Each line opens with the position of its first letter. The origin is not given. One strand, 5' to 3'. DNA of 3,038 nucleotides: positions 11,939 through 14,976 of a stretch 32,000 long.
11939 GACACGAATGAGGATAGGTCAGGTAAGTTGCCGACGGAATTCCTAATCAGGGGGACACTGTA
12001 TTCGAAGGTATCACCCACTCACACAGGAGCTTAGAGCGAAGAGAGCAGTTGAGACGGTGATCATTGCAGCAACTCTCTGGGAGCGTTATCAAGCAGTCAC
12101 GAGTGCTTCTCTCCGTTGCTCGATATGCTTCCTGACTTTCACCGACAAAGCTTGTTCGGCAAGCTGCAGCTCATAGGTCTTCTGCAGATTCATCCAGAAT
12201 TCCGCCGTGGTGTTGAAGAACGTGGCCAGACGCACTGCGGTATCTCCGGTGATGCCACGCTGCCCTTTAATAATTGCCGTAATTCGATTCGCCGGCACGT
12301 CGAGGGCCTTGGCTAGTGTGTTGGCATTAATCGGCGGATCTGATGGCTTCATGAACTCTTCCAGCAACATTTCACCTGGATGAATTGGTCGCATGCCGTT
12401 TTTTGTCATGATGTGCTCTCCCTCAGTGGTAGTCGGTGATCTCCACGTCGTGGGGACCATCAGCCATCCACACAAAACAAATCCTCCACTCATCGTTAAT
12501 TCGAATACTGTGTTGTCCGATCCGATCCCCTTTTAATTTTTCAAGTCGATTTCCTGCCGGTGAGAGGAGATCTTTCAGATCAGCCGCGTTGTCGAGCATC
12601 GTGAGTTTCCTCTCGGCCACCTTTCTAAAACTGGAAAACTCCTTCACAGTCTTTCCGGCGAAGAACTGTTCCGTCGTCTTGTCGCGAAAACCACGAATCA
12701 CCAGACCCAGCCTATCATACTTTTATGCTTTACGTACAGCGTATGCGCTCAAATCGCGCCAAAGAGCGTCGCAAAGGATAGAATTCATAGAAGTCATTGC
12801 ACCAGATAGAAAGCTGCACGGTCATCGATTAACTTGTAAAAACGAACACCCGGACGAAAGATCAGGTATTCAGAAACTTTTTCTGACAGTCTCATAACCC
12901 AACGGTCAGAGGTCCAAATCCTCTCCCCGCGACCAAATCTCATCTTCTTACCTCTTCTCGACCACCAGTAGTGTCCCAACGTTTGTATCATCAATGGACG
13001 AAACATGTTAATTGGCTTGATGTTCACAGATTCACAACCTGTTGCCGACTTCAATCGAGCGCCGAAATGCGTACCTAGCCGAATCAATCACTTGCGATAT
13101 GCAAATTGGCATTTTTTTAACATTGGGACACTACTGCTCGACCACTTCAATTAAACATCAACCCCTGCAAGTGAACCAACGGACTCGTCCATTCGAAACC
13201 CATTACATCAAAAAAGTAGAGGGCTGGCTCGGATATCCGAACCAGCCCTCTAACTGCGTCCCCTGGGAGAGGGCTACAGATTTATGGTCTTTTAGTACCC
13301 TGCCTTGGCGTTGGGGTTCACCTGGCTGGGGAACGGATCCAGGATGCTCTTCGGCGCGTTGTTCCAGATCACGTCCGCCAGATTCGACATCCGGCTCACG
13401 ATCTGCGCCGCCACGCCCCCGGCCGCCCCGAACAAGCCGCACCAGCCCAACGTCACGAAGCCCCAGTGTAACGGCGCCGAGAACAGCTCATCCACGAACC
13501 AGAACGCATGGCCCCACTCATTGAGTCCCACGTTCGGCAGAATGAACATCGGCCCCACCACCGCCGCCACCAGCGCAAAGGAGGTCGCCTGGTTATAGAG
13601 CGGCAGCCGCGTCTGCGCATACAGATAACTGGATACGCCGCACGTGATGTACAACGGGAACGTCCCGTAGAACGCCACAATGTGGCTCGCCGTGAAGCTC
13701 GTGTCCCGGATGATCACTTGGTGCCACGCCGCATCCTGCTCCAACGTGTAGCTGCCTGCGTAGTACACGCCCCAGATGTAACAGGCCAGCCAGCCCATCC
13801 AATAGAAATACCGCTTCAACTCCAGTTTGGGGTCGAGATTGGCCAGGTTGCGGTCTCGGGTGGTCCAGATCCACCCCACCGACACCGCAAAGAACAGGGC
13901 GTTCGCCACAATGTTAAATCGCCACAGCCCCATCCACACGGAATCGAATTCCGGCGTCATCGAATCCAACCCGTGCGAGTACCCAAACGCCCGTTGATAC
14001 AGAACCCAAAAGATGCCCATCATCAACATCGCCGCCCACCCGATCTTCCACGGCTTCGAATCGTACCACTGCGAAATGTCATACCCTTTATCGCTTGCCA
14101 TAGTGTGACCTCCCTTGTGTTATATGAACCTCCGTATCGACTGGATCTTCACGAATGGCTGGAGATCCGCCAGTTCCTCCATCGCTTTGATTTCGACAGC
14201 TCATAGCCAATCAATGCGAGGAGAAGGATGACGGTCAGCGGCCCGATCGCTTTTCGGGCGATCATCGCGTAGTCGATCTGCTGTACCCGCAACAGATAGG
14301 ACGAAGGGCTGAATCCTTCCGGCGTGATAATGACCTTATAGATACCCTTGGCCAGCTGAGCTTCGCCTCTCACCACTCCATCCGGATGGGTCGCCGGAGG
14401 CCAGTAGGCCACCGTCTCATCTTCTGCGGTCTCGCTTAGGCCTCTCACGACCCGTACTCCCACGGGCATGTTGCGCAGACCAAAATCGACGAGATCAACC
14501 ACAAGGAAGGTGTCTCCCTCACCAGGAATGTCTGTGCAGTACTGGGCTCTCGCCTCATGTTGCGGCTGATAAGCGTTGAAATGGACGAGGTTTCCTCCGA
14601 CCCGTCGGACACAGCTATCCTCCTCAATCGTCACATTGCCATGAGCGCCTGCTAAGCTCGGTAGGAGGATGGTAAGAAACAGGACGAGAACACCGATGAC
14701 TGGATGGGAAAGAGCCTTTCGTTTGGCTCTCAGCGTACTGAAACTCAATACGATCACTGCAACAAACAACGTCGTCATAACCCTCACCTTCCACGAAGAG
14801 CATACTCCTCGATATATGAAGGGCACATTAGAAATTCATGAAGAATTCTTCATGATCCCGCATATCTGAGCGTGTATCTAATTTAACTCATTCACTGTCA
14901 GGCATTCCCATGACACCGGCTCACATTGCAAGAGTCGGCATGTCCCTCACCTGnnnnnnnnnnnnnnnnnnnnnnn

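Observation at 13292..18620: Non-canonical amo locus: two direct-repeat amoC genes bracket amoA-ftsH-unknown, and amoB is missing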

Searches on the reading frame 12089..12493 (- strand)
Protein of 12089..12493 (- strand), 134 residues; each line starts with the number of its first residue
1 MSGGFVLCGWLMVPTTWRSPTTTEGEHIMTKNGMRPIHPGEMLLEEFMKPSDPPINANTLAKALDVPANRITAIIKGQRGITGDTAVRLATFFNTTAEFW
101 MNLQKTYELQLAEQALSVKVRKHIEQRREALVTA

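Call 6: search_protein_families(library=pfam, proteins=[window:12089-12493:-])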
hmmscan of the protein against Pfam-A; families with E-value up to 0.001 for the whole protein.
window:12089-12493:- (134 aa): 1 family
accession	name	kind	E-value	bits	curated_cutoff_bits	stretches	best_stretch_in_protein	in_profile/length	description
PF01381.28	HTH_3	-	5.9e-06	26.7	23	1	59-99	14-54/55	Helix-turn-helix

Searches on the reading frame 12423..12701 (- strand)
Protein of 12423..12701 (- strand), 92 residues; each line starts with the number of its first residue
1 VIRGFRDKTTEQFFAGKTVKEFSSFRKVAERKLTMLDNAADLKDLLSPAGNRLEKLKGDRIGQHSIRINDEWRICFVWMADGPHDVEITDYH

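Call 6: search_protein_families(library=pfam, proteins=[window:12423-12701:-])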
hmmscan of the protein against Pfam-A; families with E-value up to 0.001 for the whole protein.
window:12423-12701:- (92 aa): 1 family
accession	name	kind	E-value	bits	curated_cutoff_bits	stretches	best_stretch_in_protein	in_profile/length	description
PF05015.19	HigB-like_toxin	-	1.5e-15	57.9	27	1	5-82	3-81/91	RelE-like toxin of type II toxin-antitoxin system HigB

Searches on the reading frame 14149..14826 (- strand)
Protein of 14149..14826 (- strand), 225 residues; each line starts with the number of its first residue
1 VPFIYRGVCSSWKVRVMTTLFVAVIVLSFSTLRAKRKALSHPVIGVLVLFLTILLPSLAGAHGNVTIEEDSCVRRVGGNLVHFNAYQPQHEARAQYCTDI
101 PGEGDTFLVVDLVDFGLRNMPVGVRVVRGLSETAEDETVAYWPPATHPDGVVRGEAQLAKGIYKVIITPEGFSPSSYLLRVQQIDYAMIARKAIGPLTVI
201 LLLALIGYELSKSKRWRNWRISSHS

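Call 6: search_protein_families(library=pfam, proteins=[window:14149-14826:-])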
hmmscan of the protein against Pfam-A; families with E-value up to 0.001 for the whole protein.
window:14149-14826:- (225 aa): 0 families

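Call 47: search_protein_families(library=ncbifam, proteins=[window:14149-14826:-], max_evalue=0.01)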
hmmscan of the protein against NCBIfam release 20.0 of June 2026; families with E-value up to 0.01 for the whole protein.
window:14149-14826:- (225 aa): 0 families

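Call 48: search_solved_structures(query=window:14149-14826:-, max_evalue=10, show_alignments=2)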
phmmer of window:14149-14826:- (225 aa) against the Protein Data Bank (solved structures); distinct sequences matched with E-value up to 10: 16.
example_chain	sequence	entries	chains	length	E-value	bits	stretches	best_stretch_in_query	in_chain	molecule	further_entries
6cpd_A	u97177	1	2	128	1.1e-06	31.4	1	71-129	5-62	PmoD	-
3nyy_A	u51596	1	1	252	1.1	11.7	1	123-169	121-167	Putative glycyl-glycine endopeptidase lytM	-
5dzz_A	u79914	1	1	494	1.6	11.2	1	29-204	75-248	Desmoplakin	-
8iem_P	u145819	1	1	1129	2.7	10.4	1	137-174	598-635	Polyamine-transporting ATPase 13A2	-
8iel_P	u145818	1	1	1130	2.7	10.4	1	137-174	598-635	Polyamine-transporting ATPase 13A2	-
7fjq_A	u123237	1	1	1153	2.8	10.4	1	137-174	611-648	Polyamine-transporting ATPase 13A2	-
8ies_P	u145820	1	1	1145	2.8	10.3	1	137-174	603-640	Polyamine-transporting ATPase 13A2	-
7fjm_A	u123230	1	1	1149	3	10.3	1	137-174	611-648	Polyamine-transporting ATPase 13A2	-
7fjp_B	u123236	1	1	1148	3.1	10.2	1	137-174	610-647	Polyamine-transporting ATPase 13A2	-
7n70_A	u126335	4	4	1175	3.1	10.2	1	137-174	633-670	Isoform 3 of Polyamine-transporting ATPase 13A2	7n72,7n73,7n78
8iek_P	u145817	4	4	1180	3.1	10.2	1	137-174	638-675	Polyamine-transporting ATPase 13A2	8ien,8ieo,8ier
7vpi_A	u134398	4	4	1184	3.1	10.2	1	137-174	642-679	Polyamine-transporting ATPase 13A2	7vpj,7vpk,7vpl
7m5v_A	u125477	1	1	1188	3.2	10.2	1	137-174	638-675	Polyamine-transporting ATPase 13A2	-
7m5x_A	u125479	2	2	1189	3.2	10.2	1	137-174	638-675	Polyamine-transporting ATPase 13A2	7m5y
7n74_A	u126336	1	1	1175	3.5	10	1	137-174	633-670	Isoform 3 of Polyamine-transporting ATPase 13A2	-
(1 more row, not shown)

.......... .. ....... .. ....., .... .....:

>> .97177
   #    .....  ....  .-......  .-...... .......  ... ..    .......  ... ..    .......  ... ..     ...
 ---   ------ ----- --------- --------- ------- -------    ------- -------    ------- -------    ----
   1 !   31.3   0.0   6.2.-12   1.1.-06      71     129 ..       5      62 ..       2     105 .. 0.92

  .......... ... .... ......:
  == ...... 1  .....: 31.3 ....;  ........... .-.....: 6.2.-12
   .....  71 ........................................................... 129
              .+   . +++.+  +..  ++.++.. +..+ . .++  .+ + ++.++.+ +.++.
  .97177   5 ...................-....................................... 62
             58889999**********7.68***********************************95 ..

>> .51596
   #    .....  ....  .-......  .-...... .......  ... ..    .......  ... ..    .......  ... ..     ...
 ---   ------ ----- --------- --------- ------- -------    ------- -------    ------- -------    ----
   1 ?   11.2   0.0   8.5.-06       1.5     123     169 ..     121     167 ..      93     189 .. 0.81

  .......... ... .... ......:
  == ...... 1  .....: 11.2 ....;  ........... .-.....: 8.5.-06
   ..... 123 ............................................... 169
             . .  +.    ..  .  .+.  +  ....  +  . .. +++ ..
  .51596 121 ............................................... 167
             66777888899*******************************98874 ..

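Call 65: find_homologous_proteins(query=window:14149-14778:-, max_evalue=0.00001)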
Query window:14149-14778:- (209 aa): 2047 proteins with E <= 0.00001 among 2639 candidates; the best 120 are listed.
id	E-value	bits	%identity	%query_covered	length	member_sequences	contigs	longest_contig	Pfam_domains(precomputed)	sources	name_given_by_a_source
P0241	3.2e-120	417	86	100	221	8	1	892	-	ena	-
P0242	4.4e-119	413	87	99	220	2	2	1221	-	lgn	-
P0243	9.2e-113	393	82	100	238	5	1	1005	-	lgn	-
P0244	1.1e-112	392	83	100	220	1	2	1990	-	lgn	-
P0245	9.2e-111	386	81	100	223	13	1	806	-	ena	-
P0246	2.9e-110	384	80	100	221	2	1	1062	-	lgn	-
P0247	3.3e-110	384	81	100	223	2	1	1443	-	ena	-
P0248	1.0e-109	383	81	100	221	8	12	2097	-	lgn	-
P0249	1.2e-109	382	86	96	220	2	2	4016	-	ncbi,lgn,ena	-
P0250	2.0e-109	382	80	100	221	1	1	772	-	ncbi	-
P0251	1.4e-108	379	79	100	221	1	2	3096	-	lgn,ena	-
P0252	4.4e-105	367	80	100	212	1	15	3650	-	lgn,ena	-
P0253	1.1e-104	366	82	95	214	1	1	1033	-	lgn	-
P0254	1.4e-104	366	79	100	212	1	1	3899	-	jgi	jgi:hypothetical protein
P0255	3.8e-104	364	78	100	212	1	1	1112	-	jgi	jgi:hypothetical protein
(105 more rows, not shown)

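Call 73: predict_structure(alignment_id=A3)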
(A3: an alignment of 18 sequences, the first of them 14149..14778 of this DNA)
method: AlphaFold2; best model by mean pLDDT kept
length: 209 residues; sequences in the alignment: 18
mean_pLDDT: 57.1   pTM: 0.42
mean pLDDT of the five models: 57.1, 57.0, 55.3, 51.5, 46.2
residues with pLDDT >= 90: 4; 70-90: 41; 50-70: 92; < 50: 72
segments of 3 or more residues with pLDDT < 50: 1-5, 9-27, 38-64, 70-79, 98-103, 115-117
pLDDT, mean of each block of 10 residues (from residue 1): 46 42 48 50 27 31 47 41 63 57 57 55 66 69 72 64 68 73 88 76 59
secondary structure, 60 per line:
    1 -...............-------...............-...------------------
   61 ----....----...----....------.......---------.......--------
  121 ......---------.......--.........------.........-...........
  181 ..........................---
elements in order: H2-16 H24-38 E65-68 E80-83 E90-96 E106-112 E121-126 E136-142 E145-153 E160-168 H170-206

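Call 75: fold_search(model_id=the predicted structure, library=pdb)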
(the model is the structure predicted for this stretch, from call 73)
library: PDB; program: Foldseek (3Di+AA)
matches with E <= 10: 896; with E <= 0.001: 0
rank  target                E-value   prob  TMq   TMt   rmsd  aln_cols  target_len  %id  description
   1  8vqf_C                8.0e-02  0.25  0.17  0.21  14.8       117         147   10  X-ray crystal structure of natural Can f 1 in complex with human IgE 1J11 Fab (released 2025-01-22)
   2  3q4f_A                1.1e-01  0.66  0.22  0.21  13.4       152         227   12  Crystal structure of xrcc4/xlf-cernunnos complex (released 2011-08-03)
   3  8vqg_A                1.2e-01  0.25  0.16  0.20  13.8        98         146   10  X-ray crystal structure of Can f 1 (released 2025-01-22)
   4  2qm4_B                1.4e-01  0.63  0.23  0.22  12.6       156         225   12  Crystal structure of human XLF/Cernunnos, a non-homologous end-joining factor (released 2007-12-11)
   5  8vqg_C                1.4e-01  0.25  0.17  0.22  13.6       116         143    9  X-ray crystal structure of Can f 1 (released 2025-01-22)
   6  8fkq_SO               1.6e-01  0.25  0.16  0.12  16.6       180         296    9  Human nucleolar pre-60S ribosomal subunit (State A2) (released 2023-07-12)
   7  9n81_C                1.7e-01  0.60  0.24  0.22  13.4       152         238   12  A gap-filling complex with Pol mu engaged in the NHEJ Pathway (released 2025-04-23)
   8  4qrj_A                1.8e-01  0.41  0.19  0.13  11.6       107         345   11  Crystal structure of a putative 6-phosphogluconolactonase (BACUNI_04672) from Bacteroides uniformis ATCC 8492 at 2.20  (released 2014-07-23)
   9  8epu                  1.8e-01  0.23  0.18  0.22  13.5       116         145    9  1.6 A crystal structure of the lipocalin dog allergen Can f 1 with the C118S mutation (released 2023-04-05)
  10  4qrj_B                2.1e-01  0.38  0.18  0.12  12.0       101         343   13  Crystal structure of a putative 6-phosphogluconolactonase (BACUNI_04672) from Bacteroides uniformis ATCC 8492 at 2.20  (released 2014-07-23)
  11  3fgb_B                2.1e-01  0.35  0.16  0.11  12.9        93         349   11  Crystal structure of the Q89ZH8_BACTN protein from Bacteroides thetaiotaomicron. Northeast Structural Genomics Consort (released 2008-12-23)
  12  9nph_C                2.3e-01  0.15  0.17  0.22  14.6       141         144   11  X-ray crystal structure of recombinant Can f 1 in complex with human IgE mAb 1J11 Fab (released 2025-08-27)
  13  9cq3_c                2.4e-01  0.44  0.22  0.20  13.5       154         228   13  The gap-filling complex with Pol mu engaged in the NHEJ pathway (released 2025-04-23)
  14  3scy                  2.4e-01  0.33  0.16  0.11  12.9        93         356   12  Crystal structure of a putative 6-phosphogluconolactonase (BF1038) from Bacteroides fragilis NCTC 9343 at 1.50 A resolut (released 2011-07-20)
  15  9cq3_C                2.6e-01  0.51  0.23  0.21  13.4       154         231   13  The gap-filling complex with Pol mu engaged in the NHEJ pathway (released 2025-04-23)
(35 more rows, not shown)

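Call 76: search_solved_structures(query=A3, max_evalue=0.1, show_alignments=1)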
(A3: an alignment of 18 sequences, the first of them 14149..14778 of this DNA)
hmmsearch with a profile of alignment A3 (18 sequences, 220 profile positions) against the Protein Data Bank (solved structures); distinct sequences matched with E-value up to 0.1: 1.
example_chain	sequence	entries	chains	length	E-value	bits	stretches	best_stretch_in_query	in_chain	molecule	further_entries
6cpd_A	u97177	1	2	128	5.9e-08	35.4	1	66-123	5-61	PmoD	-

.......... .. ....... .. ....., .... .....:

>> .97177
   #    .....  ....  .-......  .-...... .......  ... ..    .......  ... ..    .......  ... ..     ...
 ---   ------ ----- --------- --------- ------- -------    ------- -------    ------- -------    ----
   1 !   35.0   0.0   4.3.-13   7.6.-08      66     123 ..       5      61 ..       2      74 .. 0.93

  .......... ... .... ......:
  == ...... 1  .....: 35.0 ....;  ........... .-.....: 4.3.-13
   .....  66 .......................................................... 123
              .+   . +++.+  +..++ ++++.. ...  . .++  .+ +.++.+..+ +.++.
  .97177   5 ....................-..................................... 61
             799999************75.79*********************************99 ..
